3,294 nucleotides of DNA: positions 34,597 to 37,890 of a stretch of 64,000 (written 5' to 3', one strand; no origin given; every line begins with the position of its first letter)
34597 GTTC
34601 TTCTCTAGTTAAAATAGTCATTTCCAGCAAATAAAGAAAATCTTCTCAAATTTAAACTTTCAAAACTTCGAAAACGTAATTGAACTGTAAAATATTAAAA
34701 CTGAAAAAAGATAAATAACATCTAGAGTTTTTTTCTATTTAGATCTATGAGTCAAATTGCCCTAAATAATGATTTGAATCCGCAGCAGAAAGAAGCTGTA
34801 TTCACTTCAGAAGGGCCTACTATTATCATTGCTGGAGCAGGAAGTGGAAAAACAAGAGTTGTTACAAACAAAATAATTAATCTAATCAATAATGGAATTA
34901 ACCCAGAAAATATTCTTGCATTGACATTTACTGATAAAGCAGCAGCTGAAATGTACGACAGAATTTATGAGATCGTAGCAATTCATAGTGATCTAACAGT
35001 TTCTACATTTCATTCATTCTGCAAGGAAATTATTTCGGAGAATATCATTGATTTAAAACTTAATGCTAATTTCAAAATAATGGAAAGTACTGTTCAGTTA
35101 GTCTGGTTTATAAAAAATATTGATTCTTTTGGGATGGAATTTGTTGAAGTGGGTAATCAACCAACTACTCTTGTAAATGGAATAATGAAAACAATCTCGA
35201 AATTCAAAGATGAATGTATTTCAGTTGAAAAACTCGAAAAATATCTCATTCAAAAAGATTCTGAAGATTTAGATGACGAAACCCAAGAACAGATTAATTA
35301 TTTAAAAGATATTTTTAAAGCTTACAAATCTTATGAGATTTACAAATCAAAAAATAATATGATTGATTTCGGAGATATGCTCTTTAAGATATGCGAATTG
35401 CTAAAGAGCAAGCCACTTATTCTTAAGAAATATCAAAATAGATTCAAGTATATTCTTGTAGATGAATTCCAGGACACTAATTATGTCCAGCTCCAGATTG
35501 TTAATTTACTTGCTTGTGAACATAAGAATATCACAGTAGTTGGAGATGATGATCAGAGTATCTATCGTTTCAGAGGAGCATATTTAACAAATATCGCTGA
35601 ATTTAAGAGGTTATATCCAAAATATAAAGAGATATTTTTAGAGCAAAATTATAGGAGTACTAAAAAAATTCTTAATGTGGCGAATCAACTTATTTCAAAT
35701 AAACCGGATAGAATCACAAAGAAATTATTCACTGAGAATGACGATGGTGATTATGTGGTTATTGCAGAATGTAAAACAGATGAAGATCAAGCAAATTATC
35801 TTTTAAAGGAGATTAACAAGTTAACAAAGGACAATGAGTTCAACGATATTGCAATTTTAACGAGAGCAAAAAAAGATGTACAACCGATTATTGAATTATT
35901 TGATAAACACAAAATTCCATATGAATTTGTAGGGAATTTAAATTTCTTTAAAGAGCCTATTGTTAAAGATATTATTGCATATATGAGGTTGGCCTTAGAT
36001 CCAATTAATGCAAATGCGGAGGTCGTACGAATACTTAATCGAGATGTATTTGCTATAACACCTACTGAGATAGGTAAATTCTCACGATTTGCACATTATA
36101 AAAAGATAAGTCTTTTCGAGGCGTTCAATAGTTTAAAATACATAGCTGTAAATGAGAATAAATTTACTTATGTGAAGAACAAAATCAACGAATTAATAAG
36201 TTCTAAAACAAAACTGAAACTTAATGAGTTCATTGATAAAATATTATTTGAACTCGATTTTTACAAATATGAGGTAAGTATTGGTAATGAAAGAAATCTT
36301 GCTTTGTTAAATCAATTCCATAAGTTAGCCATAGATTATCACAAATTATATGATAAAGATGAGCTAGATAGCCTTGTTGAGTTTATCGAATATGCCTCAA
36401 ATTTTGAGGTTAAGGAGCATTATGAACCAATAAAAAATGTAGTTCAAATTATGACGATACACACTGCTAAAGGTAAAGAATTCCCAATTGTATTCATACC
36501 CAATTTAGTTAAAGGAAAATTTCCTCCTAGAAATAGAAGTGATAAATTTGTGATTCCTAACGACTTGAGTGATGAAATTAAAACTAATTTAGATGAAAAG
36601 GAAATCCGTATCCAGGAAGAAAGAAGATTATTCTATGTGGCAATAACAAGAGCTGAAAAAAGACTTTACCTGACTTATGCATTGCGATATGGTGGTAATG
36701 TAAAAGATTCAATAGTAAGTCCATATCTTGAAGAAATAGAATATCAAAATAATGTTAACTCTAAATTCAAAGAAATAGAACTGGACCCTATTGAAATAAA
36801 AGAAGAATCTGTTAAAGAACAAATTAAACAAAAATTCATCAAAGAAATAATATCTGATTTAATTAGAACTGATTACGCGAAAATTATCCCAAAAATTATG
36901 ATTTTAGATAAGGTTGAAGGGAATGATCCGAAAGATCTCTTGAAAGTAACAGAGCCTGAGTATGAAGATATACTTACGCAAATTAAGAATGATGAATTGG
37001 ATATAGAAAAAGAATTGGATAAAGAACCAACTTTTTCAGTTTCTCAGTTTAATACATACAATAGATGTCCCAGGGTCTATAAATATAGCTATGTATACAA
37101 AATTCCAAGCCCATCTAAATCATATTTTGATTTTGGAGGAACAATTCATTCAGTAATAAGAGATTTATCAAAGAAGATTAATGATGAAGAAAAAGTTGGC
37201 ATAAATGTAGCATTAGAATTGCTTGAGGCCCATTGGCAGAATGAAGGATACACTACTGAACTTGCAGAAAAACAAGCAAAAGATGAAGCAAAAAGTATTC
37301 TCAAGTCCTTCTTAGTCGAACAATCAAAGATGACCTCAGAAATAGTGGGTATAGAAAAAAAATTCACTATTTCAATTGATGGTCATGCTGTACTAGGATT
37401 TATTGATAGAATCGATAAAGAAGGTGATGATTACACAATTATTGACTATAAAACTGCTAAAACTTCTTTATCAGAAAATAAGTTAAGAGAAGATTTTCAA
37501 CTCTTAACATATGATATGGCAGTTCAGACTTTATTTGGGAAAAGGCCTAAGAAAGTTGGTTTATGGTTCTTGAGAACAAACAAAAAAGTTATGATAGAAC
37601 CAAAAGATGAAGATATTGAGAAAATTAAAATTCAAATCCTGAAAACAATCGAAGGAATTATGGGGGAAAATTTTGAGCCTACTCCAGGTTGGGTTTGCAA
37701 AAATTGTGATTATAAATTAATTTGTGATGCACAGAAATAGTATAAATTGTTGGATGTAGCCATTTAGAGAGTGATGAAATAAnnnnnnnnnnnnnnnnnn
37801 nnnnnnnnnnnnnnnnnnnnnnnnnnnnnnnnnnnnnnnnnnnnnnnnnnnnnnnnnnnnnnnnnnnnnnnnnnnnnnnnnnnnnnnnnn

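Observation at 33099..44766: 11-kb island saturated with nuclease and helicase domains, ending in a methyltransferase relic: candidate undescribed defence or DNA/RNA-processing system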

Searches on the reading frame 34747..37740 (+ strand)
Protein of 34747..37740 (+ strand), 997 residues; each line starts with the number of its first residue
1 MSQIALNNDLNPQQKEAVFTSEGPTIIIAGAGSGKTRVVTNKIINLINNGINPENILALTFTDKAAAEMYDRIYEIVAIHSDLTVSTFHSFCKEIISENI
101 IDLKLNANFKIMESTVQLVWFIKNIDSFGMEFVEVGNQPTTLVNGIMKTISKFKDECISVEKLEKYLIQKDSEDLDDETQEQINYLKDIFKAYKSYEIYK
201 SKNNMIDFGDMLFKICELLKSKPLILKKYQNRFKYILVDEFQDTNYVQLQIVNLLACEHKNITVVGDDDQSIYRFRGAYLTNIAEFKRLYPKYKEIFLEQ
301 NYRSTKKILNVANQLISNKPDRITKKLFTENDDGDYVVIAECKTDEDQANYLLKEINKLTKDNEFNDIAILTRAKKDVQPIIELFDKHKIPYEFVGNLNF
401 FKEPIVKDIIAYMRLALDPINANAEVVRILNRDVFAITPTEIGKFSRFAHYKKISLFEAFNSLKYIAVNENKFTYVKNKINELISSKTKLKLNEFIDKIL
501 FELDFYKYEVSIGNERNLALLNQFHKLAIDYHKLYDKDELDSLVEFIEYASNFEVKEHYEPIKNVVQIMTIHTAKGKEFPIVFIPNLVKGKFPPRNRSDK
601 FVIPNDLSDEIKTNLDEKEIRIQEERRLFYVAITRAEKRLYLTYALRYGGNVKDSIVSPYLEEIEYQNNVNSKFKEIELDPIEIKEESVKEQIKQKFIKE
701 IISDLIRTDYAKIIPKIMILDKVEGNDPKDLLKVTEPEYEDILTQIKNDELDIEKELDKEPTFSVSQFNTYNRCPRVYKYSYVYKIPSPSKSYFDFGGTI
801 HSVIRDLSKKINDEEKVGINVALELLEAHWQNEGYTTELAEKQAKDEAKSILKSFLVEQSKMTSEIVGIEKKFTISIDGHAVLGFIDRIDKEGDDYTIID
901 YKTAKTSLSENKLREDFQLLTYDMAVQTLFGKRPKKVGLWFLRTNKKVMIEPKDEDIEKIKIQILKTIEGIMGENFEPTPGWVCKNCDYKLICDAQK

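Call 4: search_protein_families(library=pfam, proteins=[window:34747-37740:+], max_evalue=0.1)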
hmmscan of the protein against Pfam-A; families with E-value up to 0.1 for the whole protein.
window:34747-37740:+ (997 aa): 13 families
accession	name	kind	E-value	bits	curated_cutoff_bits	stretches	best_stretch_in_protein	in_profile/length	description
PF00580.27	UvrD-helicase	-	8.1e-79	265.5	23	1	10-290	1-270/271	UvrD/REP helicase N-terminal domain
PF13361.12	UvrD_C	-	1.8e-56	192.5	25.6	1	296-645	1-348/350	UvrD-like helicase C-terminal domain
PF12705.13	PDDEXK_1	-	6.3e-37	128.3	22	1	762-994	1-247/247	PD-(D/E)XK nuclease superfamily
PF13245.12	AAA_19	-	1e-21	77.9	25.1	1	14-276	1-134/134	AAA domain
PF13538.12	UvrD_C_2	-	8.8e-11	41.9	27.4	2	623-643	32-52/52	UvrD-like helicase C-terminal domain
PF01443.25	Viral_helicase1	-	6e-05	23.4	21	0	621-642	205-226/228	Viral superfamily 1 RNA helicase core domain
PF13604.12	AAA_30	-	8.8e-05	22.8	27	1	10-72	2-65/191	AAA domain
PF13087.12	AAA_12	-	0.001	19.1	27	0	560-642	138-190/195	AAA domain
PF13086.12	AAA_11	-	0.01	16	27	1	10-268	2-247/257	AAA domain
PF07130.17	YebG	-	0.021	15.2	27.5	0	59-77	17-35/74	YebG protein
PF10926.14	DUF2800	-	0.029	14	21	1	763-928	4-162/368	Protein of unknown function (DUF2800)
PF19880.4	DUF6353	-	0.039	13.9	25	1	453-499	157-202/253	Family of unknown function (DUF6353)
PF00270.35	DEAD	-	0.064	13.4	26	0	13-86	3-77/167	DEAD/DEAH box helicase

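Call 5: search_protein_families(library=ncbifam, proteins=[window:34747-37740:+], max_evalue=0.01)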
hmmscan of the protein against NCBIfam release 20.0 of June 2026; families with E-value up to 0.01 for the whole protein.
window:34747-37740:+ (997 aa): 18 families
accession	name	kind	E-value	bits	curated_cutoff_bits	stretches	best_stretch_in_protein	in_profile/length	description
TIGR01073.1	pcrA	equivalog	6.1e-139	464.6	911.2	1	8-668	3-635/725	DNA helicase PcrA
NF008743.0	PRK11773.1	equivalog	2.6e-119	399.6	965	1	5-668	5-640/720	DNA helicase II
TIGR01075.1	uvrD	equivalog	1.6e-117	393.6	1144.45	1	8-665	3-632/715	DNA helicase II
TIGR01074.1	rep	equivalog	1.6e-117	393.5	951.45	1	10-692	2-659/668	DNA helicase Rep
NF008172.0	PRK10919.1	equivalog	3.2e-89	299.9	1168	1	10-645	3-612/673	DNA helicase Rep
NF008276.0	PRK11054.1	equivalog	3e-56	191.3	543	2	8-376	195-571/684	DNA helicase IV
TIGR02785.1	addA_Gpos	equivalog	1.8e-54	185.1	707.65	3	147-317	294-481/1234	helicase-exonuclease AddAB subunit AddA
TIGR02784.1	addA_alphas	equivalog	7.1e-54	183.6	860.75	4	360-646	578-871/1138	double-strand break repair helicase AddA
TIGR00609.1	recB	equivalog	2.4e-47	161.7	696.05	3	156-342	294-475/1175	exodeoxyribonuclease V subunit beta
NF010487.0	PRK13909.1-4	equivalog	5e-38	130.9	759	2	179-417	270-527/924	RecB-like helicase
NF010485.0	PRK13909.1-2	equivalog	1.6e-33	116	650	2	159-643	254-702/909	RecB-like helicase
NF008128.0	PRK10876.1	equivalog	5.7e-21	73.9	1697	2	196-319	339-464/1181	exodeoxyribonuclease V subunit beta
TIGR00372.1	cas4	equivalog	1.6e-18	67.2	65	1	860-994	46-179/180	CRISPR-associated protein Cas4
NF010486.0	PRK13909.1-3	equivalog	5.1e-15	54.6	1109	2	184-413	279-531/921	RecB-like helicase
NF010484.0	PRK13909.1-1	equivalog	1.1e-12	46.6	1074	2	27-87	10-70/945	RecB-like helicase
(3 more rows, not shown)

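Call 6: search_protein_families(library=padloc, proteins=[window:34747-37740:+], max_evalue=0.01)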
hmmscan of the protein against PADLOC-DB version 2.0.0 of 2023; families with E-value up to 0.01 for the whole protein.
window:34747-37740:+ (997 aa): 58 families (the best 25 are shown)
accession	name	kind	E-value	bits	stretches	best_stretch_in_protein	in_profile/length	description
PDLC03802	RTasHel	-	2.8e-100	335.1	2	7-485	3-420/675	DRT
PDLC00114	GajB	-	3.2e-98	327.9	1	8-665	6-630/635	UrvD helicase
PDLC00132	GajB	-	9.5e-81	270.3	1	9-664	3-623/625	UrvD helicase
PDLC00117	GajB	-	3e-67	225.5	1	11-667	17-599/604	UrvD helicase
PDLC00127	GajB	-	6.7e-52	174.8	1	6-648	5-570/594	UrvD helicase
PDLC00107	GajB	-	2.2e-50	169.9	2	12-392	18-373/587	UrvD helicase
PDLC00103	GajB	-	4.8e-49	165.8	1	8-647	15-579/612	UrvD helicase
PDLC00119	GajB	-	5.4e-43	145.8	1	25-643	18-542/565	UrvD helicase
PDLC00130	GajB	-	2.7e-41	139.5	2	10-323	4-297/589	UrvD helicase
PDLC00123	GajB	-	4.7e-40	135.7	3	156-490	97-431/540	UrvD helicase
PDLC00110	GajB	-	6.9e-39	132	2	180-665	217-717/725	UrvD helicase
PDLC00121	GajB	-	6.1e-37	125.4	1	12-398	8-366/565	UrvD helicase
PDLC00104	GajB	-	9.5e-37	125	3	206-388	139-318/574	UrvD helicase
PDLC00112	GajB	-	9e-35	118.3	2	14-316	10-295/581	UrvD helicase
PDLC00122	GajB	-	5.4e-34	115.9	1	13-401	7-321/502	UrvD helicase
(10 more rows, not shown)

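Call 10: find_encoding_contigs(protein=window:34747-37740:+, flank=10000, max_places=6)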
Protein window:34747-37740:+ (997 aa): 22 contigs read that carry it; 6 places shown.
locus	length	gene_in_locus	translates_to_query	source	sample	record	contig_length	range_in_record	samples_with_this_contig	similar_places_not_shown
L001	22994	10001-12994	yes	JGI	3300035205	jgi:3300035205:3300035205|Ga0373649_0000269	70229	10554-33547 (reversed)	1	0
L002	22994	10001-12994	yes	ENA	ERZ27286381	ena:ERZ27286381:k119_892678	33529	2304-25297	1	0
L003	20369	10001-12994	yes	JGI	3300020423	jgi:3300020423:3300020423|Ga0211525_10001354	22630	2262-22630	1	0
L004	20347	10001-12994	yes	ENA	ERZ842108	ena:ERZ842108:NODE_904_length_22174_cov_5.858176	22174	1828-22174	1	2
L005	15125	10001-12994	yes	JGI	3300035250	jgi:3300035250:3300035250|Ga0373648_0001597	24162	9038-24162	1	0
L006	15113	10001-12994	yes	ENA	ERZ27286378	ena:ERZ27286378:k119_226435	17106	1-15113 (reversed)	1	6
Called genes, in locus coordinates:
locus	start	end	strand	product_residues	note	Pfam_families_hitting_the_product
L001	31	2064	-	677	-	PF03190:Thioredox_DsbH, PF13899:Thioredoxin_7, PF06662:C5-epim_C (faint), PF07470:Glyco_hydro_88 (faint)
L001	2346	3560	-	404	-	PF00285:Citrate_synt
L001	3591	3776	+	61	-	-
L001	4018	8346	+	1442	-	PF00082:Peptidase_S8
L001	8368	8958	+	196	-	-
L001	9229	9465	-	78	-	-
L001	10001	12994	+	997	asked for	PF00580:UvrD-helicase, PF13245:AAA_19, PF13361:UvrD_C, PF13538:UvrD_C_2 (faint), PF12705:PDDEXK_1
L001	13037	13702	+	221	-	-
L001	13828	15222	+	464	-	PF00753:Lactamase_B (faint), PF23023:Anti-Pycsar_Apyc1 (faint), PF12706:Lactamase_B_2 (faint), PF07521:RMMBL (weak)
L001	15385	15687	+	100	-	PF01918:Alba (weak)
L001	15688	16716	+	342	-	-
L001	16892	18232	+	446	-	PF09674:DUF2400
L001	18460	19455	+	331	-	PF04471:Mrr_cat (faint)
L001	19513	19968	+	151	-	-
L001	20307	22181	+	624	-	PF09826:Beta_propel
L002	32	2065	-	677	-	PF03190:Thioredox_DsbH, PF13899:Thioredoxin_7, PF06662:C5-epim_C (faint), PF07470:Glyco_hydro_88 (faint)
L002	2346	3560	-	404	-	PF00285:Citrate_synt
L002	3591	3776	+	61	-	-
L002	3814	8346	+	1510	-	PF00082:Peptidase_S8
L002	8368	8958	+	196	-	-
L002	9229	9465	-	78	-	-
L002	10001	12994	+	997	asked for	PF00580:UvrD-helicase, PF13245:AAA_19, PF13361:UvrD_C, PF13538:UvrD_C_2 (faint), PF12705:PDDEXK_1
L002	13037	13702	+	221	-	-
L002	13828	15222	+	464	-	PF00753:Lactamase_B (faint), PF23023:Anti-Pycsar_Apyc1 (faint), PF12706:Lactamase_B_2 (faint), PF07521:RMMBL (weak)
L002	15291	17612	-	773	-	PF17678:Glyco_hydro_92N, PF07971:Glyco_hydro_92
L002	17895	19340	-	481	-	PF00535:Glycos_transf_2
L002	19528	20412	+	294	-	PF00535:Glycos_transf_2, PF10111:Glyco_tranf_2_2, PF13641:Glyco_tranf_2_3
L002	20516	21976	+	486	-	-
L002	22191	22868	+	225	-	-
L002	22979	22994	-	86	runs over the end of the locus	PF01037:AsnC_trans_reg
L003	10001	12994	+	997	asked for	PF00580:UvrD-helicase, PF13245:AAA_19, PF13361:UvrD_C, PF13538:UvrD_C_2 (faint), PF12705:PDDEXK_1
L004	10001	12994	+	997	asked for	PF00580:UvrD-helicase, PF13245:AAA_19, PF13361:UvrD_C, PF13538:UvrD_C_2 (faint), PF12705:PDDEXK_1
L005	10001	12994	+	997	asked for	PF00580:UvrD-helicase, PF13245:AAA_19, PF13361:UvrD_C, PF13538:UvrD_C_2 (faint), PF12705:PDDEXK_1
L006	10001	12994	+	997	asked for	PF00580:UvrD-helicase, PF13245:AAA_19, PF13361:UvrD_C, PF13538:UvrD_C_2 (faint), PF12705:PDDEXK_1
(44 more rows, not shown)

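Call 11: find_related_loci(query=window:34747-37737:+, collection=genome_contigs, flank=10000)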
Query window:34747-37737:+ (997 aa) in genome_contigs; peptide patterns used: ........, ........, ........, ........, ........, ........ (x = any residue, [..] = any of these).
62 stretches matched a pattern; 20 encode a relative of the query (tblastn E <= 1e-3); 20 distinct loci.
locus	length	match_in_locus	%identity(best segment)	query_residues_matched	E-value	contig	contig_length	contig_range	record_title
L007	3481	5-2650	63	115-995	0e+0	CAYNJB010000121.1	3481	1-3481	MAG TPA_asm: uncultured Nitrosopumilales archaeon isolate binchicken_co201_136 genome assembly, contig: NODE_36901_lengt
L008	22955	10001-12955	46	10-994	0e+0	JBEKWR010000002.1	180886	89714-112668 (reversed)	MAG: Candidatus Bathyarchaeia archaeon isolate SPRUCE 632 SPRUCE_632_2, whole genome shotgun sequence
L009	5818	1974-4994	45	10-994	0e+0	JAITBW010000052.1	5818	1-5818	MAG: Nitrososphaerota archaeon isolate Nct323_bin19 k119_451585, whole genome shotgun sequence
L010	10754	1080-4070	44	10-994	0e+0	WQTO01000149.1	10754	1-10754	MAG: Candidatus Bathycorpusculum acidaminoxidans isolate Co191P4_bin18 JGI24696J40584_12961108, whole genome shotgun seq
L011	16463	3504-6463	42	9-996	0e+0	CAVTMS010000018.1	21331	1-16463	MAG: Candidatus Bathyarchaeota archaeon isolate MFD05942.bin.2.57 genome assembly, contig: contig_80696, whole genome sh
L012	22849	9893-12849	58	9-994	0e+0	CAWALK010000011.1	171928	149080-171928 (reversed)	MAG: uncultured archaeon isolate MFD01872.bin.1.337 genome assembly, contig: contig_27827, whole genome shotgun sequence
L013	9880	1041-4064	45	6-994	0e+0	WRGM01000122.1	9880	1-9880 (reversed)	MAG: Candidatus Bathycorpusculum fermentans isolate Nc150P4_bin1 JGI20171J29575_12611799, whole genome shotgun sequence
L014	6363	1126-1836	46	763-997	4e-61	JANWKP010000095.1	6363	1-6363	MAG: Nitrososphaerales archaeon isolate CRAIB_MAG96 c_000000036658, whole genome shotgun sequence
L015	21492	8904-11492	25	6-643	2e-24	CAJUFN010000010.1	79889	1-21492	MAG TPA_asm: uncultured Lachnospiraceae bacterium isolate MGBC129736 genome assembly, contig: MGBC129736.10, whole genom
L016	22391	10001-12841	24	5-702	2e-23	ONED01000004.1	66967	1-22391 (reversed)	uncultured Clostridiales bacterium isolate RUG223 genome assembly, contig: scaffold_313, whole genome shotgun sequence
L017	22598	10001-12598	23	13-643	1e-22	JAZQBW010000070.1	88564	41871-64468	MAG: Faecalimonas sp. isolate T1900044639_TS20190105.MAGScoT_cleanbin_000057 SGB_1228_k141_1396630, whole genome shotgun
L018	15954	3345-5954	24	13-646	4e-22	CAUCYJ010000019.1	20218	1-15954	MAG TPA_asm: uncultured Lachnospiraceae bacterium isolate ERR9607186_bin.7_MetaWRAP_v1.3_MAG genome assembly, contig: ER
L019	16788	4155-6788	25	13-655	2e-21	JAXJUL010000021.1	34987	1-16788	MAG: Schaedlerella sp. isolate DOME_MAG_503 503_C0108_k141_356689, whole genome shotgun sequence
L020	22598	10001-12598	24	10-643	2e-20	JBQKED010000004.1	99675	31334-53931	Faecalimonas sp. LCP19S3_D12 contig00004, whole genome shotgun sequence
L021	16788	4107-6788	25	13-666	4e-20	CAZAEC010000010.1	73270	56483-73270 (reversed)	MAG TPA_asm: uncultured Clostridium sp. isolate SRP350583_co2_79 genome assembly, contig: NODE_360_length_73270_cov_150.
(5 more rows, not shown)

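Call 21: search_protein_families(library=pfam, proteins=[L010:4893-7934:-, L010:7931-9079:-, L013:4168-7212:-, L013:7212-8369:-, L008:12916-13947:+, L008:13995-14675:+, L008:8027-9403:+, L008:15182-16921:+, L012:12865-13896:-, L012:15122-17584:-], max_evalue=0.001)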
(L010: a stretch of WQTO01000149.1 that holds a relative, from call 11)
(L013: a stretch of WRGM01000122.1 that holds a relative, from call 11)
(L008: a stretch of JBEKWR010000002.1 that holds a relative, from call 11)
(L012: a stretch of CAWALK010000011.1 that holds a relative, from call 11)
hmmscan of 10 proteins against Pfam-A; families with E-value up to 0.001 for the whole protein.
L010:4893-7934:- (1013 aa): 6 families
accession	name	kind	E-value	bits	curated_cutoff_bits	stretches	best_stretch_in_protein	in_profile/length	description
PF13476.12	AAA_23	-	4.5e-28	99.7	27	1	5-231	1-201/201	AAA domain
PF13558.12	SbcC_Walker_B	-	8.2e-11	42.5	27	1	893-971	5-88/90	SbcC/RAD50-like, Walker B motif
PF13555.12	AAA_29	-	1.2e-07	31.8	27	1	6-56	4-50/61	P-loop containing region of AAA domain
PF13514.12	AAA_27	-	4.3e-06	26.9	22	1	1-144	1-128/206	AAA domain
PF02463.25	SMC_N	-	4.4e-06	26.7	40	1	5-102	4-108/220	RecF/RecN/SMC N terminal domain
PF13304.12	AAA_21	-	0.00087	19.9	27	0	31-93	2-74/304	AAA domain, putative AbiEii toxin, Type IV TA system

L010:7931-9079:- (382 aa): 3 families
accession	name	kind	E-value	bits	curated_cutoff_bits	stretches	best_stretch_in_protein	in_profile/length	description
PF12320.13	SbcD_C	-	1.6e-19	70.5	24.4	1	267-357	1-91/94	Type 5 capsule protein repressor C-terminal domain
PF00149.33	Metallophos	-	3.5e-14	54.1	21.5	1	1-216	1-189/191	Calcineurin-like phosphoesterase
PF12850.12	Metallophos_2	-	1.8e-05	25.2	27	1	1-106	1-80/154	Calcineurin-like phosphoesterase superfamily domain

L013:4168-7212:- (1014 aa): 5 families
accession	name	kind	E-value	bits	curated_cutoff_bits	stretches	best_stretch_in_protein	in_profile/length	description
PF13476.12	AAA_23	-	6.1e-28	99.3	27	1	5-235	1-198/201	AAA domain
PF13558.12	SbcC_Walker_B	-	4.2e-11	43.4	27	1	894-973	5-89/90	SbcC/RAD50-like, Walker B motif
PF13514.12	AAA_27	-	4.3e-07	30.2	22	1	1-184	1-172/206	AAA domain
PF13555.12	AAA_29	-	8.4e-07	29.1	27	1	12-56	10-50/61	P-loop containing region of AAA domain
PF02463.25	SMC_N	-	1.4e-05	25.1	40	1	5-1006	4-216/220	RecF/RecN/SMC N terminal domain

L013:7212-8369:- (385 aa): 4 families
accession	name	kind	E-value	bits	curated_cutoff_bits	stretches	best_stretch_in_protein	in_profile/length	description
PF12320.13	SbcD_C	-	8e-20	71.5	24.4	1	267-359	2-90/94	Type 5 capsule protein repressor C-terminal domain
PF00149.33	Metallophos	-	4.1e-15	57.2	21.5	1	1-216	1-189/191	Calcineurin-like phosphoesterase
PF12850.12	Metallophos_2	-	8.1e-07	29.6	27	1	1-219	1-120/154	Calcineurin-like phosphoesterase superfamily domain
PF14582.11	Metallophos_3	-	0.00093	19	28.2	0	57-90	72-105/259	Metallophosphoesterase, calcineurin superfamily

L008:12916-13947:+ (343 aa): 0 families

L008:13995-14675:+ (226 aa): 1 family
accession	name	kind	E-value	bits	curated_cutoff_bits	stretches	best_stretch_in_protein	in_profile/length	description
PF22187.2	DUF6946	-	2e-82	276.2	27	1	10-220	2-212/214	Domain of unknown function (DUF6946)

L008:8027-9403:+ (458 aa): 7 families
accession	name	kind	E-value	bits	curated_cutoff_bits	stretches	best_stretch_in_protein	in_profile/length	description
PF13175.12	AAA_15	-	2.4e-31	110.2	32.1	2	282-378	281-373/374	AAA ATPase domain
PF13304.12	AAA_21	-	1.2e-16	62.1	27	1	23-376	1-300/304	AAA domain, putative AbiEii toxin, Type IV TA system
PF13476.12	AAA_23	-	4.2e-07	31.2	27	1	5-55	2-53/201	AAA domain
PF12476.13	DUF3696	-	9e-06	26.3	22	1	392-435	2-48/52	Protein of unknown function (DUF3696)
PF13555.12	AAA_29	-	4.3e-05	23.6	27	1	3-38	2-39/61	P-loop containing region of AAA domain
PF02463.25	SMC_N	-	5e-05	23.3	40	1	2-39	2-42/220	RecF/RecN/SMC N terminal domain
PF11398.14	DUF2813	-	9.1e-05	22.4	21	0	2-44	3-45/372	Protein of unknown function (DUF2813)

L008:15182-16921:+ (579 aa): 2 families
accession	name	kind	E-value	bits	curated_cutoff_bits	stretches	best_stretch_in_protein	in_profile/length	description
PF13597.11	NRDD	-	1.1e-105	354.9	26.2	1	15-570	2-560/562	Anaerobic ribonucleoside-triphosphate reductase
PF01228.26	Gly_radical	-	9.2e-06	26.6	22.2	1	458-552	2-102/106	Glycine radical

L012:12865-13896:- (343 aa): 1 family
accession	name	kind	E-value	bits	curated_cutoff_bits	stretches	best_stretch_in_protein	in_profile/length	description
PF18899.5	DUF5655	-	1.8e-09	38.1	24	1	228-341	3-108/109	Domain of unknown function (DUF5655)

L012:15122-17584:- (820 aa): 2 families
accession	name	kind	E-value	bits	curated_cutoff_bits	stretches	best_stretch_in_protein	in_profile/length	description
PF13091.12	PLDc_2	-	2.6e-13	50.4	27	2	280-386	41-132/132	PLD-like domain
PF09565.16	RE_NgoFVII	-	7.4e-06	25.8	23.8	0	80-116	85-120/162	NgoFVII restriction endonuclease N-terminal PLD domain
